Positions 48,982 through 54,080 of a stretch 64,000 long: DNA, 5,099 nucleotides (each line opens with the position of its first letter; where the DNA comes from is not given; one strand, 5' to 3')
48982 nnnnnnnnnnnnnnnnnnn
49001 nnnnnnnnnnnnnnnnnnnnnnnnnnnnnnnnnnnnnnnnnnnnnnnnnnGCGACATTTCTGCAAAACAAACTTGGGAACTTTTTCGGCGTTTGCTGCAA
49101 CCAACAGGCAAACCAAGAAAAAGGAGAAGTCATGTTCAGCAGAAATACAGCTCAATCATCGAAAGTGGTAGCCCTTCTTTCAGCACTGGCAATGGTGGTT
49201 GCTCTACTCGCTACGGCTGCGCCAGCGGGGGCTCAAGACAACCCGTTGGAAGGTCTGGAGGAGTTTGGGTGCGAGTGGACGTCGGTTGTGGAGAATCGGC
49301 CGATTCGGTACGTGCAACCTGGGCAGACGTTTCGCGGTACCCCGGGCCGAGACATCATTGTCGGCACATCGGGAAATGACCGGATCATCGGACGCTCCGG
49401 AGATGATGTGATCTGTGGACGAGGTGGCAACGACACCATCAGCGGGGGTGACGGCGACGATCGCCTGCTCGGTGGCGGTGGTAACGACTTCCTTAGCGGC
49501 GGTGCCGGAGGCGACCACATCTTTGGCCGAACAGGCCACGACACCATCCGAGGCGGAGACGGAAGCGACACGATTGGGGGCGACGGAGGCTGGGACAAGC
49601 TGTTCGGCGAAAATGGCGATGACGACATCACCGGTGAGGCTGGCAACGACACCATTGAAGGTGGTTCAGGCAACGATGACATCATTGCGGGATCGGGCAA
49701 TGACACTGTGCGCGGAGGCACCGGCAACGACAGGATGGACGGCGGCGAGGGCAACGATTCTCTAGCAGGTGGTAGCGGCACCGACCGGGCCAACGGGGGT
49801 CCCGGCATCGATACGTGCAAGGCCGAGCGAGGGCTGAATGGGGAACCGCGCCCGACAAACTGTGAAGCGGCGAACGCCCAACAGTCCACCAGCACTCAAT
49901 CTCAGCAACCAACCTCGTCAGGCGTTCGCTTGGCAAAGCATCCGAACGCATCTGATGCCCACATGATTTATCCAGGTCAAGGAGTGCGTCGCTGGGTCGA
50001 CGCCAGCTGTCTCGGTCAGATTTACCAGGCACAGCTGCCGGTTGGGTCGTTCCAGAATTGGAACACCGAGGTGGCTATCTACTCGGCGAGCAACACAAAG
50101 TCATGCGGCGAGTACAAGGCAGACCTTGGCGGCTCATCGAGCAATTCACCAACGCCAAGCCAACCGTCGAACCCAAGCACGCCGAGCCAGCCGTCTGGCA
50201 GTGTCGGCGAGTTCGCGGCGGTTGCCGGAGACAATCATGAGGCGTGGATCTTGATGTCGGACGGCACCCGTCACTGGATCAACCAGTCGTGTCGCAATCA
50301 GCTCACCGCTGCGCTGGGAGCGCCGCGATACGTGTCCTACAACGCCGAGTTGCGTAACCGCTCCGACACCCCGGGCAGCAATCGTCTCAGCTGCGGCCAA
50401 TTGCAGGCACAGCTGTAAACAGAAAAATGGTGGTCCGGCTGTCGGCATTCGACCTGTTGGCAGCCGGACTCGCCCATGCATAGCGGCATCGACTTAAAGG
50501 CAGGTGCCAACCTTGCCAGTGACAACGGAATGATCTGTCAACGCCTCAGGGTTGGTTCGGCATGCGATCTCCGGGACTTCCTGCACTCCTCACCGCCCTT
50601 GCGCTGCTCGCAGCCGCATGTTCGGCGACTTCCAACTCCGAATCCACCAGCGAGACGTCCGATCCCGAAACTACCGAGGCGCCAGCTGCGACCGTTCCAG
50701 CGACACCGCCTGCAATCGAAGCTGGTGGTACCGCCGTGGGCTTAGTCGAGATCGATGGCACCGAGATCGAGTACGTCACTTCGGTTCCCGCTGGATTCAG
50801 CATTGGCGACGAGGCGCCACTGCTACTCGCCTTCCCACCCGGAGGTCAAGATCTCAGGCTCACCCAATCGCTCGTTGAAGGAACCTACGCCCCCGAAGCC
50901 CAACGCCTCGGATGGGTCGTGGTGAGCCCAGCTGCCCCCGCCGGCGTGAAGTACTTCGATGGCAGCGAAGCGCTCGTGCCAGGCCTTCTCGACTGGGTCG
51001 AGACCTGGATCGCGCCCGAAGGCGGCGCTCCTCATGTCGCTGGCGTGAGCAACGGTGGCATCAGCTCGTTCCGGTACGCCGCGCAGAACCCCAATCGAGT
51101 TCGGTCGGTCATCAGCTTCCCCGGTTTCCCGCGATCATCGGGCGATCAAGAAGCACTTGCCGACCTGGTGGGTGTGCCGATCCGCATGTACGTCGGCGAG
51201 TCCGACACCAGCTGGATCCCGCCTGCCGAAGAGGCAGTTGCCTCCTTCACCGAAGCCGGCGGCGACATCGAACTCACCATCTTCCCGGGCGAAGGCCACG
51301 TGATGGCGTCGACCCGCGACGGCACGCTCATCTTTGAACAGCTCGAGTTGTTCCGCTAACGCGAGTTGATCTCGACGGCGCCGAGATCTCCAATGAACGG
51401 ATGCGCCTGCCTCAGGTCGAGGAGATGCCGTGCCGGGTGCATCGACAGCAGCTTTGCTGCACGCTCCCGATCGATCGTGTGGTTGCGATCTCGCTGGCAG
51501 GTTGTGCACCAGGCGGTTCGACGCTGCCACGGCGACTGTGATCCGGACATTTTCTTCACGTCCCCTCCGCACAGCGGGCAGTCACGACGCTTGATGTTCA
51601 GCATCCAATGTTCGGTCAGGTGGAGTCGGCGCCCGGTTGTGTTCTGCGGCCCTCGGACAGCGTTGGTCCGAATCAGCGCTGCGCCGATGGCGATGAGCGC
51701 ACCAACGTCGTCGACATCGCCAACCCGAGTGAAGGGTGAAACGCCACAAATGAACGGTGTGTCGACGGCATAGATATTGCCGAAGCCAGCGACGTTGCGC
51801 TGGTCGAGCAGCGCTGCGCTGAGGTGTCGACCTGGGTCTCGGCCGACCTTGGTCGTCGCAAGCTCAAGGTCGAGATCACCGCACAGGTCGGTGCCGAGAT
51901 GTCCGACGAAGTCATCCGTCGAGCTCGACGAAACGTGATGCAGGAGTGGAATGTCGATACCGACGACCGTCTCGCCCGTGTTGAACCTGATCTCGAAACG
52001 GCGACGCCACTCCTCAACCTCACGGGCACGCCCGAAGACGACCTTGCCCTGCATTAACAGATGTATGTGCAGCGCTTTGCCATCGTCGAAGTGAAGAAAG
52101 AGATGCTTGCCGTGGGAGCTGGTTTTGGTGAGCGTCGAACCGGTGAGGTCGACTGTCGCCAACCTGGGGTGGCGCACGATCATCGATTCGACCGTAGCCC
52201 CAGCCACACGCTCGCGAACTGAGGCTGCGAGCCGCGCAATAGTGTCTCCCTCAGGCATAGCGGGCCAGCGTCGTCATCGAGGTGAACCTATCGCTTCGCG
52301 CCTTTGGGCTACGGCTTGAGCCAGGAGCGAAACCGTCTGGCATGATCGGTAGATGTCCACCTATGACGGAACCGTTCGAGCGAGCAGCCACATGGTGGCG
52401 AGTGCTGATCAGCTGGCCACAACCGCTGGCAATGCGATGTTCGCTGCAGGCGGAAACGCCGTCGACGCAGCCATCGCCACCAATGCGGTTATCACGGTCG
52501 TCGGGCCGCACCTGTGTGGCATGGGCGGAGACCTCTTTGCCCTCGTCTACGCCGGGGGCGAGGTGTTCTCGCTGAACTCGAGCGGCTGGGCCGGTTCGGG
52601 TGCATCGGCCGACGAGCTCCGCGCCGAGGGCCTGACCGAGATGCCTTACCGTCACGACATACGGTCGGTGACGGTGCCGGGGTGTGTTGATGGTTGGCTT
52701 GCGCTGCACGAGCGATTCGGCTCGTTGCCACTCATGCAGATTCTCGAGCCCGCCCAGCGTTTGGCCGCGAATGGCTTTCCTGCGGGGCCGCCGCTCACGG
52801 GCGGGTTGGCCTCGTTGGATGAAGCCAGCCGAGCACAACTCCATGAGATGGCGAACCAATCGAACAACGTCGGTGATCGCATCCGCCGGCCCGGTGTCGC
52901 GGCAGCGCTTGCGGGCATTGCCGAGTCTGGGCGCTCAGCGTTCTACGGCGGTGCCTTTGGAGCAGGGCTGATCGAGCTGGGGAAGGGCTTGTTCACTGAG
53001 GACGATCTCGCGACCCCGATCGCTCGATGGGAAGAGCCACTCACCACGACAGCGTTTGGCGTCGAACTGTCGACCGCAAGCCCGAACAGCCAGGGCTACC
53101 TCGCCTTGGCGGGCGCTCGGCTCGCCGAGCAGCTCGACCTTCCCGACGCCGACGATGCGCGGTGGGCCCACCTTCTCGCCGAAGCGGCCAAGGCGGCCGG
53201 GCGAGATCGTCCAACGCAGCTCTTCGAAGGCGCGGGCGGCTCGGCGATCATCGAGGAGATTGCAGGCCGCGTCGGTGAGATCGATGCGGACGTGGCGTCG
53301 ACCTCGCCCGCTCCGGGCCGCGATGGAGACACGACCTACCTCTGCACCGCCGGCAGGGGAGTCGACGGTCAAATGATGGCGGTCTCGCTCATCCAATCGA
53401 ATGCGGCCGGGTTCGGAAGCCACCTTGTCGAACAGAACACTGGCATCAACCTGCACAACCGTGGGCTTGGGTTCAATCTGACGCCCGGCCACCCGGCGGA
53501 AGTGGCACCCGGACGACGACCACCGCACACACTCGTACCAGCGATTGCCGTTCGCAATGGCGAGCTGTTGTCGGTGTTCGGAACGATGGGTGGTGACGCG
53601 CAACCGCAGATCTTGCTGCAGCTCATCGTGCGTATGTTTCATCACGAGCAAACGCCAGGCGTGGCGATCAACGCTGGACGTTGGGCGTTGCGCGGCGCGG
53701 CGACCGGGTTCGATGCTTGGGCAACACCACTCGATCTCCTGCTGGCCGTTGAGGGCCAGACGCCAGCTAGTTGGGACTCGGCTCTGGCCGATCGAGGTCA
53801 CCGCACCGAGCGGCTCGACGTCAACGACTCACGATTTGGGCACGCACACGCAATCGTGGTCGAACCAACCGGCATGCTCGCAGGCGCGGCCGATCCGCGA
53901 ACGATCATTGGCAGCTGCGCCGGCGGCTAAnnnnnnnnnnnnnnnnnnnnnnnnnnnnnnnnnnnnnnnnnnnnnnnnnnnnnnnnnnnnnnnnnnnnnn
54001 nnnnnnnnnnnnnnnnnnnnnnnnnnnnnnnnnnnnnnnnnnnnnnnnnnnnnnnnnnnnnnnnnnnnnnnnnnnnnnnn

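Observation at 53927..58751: Five-gene translationally coupled cassette: stand-alone A domain, carrier protein, GNAT-like protein, formyltransferase and LLM oxidoreductase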

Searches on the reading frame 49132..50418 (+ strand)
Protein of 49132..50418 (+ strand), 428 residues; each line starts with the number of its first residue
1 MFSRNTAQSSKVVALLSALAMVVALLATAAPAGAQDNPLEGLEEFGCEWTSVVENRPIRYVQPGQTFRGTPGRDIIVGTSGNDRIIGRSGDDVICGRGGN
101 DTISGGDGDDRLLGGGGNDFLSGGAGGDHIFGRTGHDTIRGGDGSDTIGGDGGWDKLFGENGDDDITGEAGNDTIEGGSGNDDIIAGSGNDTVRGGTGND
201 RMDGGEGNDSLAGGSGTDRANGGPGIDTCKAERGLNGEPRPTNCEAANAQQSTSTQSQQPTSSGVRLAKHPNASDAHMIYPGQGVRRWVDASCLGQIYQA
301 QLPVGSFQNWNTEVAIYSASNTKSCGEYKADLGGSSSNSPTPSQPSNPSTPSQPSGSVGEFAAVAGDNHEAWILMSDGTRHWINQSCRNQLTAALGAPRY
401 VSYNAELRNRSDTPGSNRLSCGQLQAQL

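Call 10: search_protein_families(library=pfam, proteins=[window:49132-50418:+], max_evalue=0.001)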
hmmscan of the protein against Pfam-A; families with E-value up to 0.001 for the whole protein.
window:49132-50418:+ (428 aa): 1 family
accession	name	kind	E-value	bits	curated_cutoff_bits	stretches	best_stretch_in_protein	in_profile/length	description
PF00353.25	HemolysinCabind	-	3.7e-36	123.1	23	7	69-103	2-36/36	RTX calcium-binding nonapeptide repeat (4 copies)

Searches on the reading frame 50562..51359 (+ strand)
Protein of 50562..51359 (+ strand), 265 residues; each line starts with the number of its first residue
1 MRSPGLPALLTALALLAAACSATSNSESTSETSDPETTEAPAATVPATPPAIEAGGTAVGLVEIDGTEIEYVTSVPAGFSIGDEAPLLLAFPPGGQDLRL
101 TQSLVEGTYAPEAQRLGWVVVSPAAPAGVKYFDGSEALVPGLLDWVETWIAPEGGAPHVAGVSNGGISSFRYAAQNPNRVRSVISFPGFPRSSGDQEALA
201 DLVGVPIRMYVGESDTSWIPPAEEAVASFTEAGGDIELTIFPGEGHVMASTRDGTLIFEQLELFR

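Call 10: search_protein_families(library=pfam, proteins=[window:50562-51359:+], max_evalue=0.001)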
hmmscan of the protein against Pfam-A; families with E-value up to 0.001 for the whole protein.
window:50562-51359:+ (265 aa): 1 family
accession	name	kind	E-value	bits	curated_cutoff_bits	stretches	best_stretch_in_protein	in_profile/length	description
PF01738.24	DLH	-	1.9e-05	24.8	21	1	160-252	102-192/217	Dienelactone hydrolase family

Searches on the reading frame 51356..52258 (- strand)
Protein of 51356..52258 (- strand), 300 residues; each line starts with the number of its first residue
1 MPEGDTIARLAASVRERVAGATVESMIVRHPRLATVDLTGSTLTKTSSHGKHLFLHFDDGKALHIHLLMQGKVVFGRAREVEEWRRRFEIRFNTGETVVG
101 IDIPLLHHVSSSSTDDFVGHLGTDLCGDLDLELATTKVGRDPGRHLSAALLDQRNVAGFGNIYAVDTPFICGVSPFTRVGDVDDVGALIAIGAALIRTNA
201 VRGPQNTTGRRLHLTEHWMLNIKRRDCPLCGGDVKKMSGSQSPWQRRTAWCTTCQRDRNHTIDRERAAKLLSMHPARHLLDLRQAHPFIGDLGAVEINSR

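Call 10: search_protein_families(library=pfam, proteins=[window:51356-52258:-], max_evalue=0.001)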
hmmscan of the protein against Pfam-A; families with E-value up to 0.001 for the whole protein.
window:51356-52258:- (300 aa): 2 families
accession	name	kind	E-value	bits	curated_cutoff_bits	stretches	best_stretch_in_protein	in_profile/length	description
PF01149.29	Fapy_DNA_glyco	-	1.8e-14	54.8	25.5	1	1-99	1-107/117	Formamidopyrimidine-DNA glycosylase N-terminal domain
PF06831.19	H2TH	-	7.9e-07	29.4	34.7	1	143-177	23-57/93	Formamidopyrimidine-DNA glycosylase H2TH domain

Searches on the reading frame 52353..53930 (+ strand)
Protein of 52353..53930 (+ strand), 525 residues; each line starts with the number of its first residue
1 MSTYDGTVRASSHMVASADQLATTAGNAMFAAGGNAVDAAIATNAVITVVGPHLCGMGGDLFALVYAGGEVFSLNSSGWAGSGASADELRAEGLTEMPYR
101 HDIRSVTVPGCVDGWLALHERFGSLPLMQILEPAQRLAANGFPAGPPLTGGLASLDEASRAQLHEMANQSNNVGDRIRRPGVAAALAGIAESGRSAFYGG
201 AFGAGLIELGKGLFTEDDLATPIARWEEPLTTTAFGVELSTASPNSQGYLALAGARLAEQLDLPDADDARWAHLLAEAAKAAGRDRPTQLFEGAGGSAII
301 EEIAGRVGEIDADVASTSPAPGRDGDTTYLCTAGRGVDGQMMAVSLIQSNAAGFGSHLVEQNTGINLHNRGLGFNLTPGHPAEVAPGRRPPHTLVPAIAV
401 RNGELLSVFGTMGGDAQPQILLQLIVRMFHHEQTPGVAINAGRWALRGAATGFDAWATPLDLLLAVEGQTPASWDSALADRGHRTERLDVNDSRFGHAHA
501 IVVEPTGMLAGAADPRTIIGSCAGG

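Call 10: search_protein_families(library=pfam, proteins=[window:52353-53930:+], max_evalue=0.001)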
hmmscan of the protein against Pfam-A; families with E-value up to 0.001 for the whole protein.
window:52353-53930:+ (525 aa): 1 family
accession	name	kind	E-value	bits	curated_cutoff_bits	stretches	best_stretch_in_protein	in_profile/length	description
PF01019.26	G_glu_transpept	-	3.1e-88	297.3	27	1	29-517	3-510/512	Gamma-glutamyltranspeptidase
